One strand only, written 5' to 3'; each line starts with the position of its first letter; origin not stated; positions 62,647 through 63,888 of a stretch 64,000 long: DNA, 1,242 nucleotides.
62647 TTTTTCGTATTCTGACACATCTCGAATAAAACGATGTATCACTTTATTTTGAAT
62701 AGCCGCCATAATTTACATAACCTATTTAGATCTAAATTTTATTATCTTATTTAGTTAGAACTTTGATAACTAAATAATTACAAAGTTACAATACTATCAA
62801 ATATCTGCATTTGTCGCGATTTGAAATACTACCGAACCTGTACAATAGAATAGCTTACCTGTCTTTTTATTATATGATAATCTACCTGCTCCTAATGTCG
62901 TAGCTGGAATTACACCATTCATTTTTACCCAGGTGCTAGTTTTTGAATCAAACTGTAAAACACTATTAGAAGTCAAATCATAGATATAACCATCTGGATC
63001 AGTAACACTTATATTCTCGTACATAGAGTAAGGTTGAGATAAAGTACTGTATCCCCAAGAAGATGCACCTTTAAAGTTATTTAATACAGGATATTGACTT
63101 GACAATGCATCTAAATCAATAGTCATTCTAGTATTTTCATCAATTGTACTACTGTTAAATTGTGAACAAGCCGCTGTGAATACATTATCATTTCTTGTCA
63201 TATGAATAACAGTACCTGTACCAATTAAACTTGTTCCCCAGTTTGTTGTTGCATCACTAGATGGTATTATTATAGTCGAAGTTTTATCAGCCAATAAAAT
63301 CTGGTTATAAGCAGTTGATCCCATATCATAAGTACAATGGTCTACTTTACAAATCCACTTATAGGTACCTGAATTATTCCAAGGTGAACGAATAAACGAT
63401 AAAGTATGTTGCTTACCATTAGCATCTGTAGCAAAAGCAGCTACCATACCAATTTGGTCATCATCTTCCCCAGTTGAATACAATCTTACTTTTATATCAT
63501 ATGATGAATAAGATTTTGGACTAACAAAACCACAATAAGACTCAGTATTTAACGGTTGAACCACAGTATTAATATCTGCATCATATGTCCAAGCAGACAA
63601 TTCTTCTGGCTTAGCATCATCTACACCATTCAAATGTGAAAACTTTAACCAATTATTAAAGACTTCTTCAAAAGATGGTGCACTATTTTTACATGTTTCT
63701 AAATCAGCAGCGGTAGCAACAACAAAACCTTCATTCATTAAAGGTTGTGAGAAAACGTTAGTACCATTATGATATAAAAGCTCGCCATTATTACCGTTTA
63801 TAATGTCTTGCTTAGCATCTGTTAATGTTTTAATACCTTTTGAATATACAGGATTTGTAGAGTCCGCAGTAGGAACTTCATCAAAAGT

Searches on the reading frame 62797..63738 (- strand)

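Call 55: search_protein_families(library=phrogs, proteins=[window:62797-63738:-], max_evalue=0.0001)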
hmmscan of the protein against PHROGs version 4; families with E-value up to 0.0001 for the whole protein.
window:62797-63738:- (313 aa): 3 families
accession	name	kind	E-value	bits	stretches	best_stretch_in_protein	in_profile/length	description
phrog_36886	-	unknown function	2.2e-35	123.3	1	6-303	290-575/605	-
phrog_33406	-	tail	4e-34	118.9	1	3-300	310-595/651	tail fiber protein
phrog_21285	-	head and packaging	4.7e-32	111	1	7-272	842-1095/2143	virion structural protein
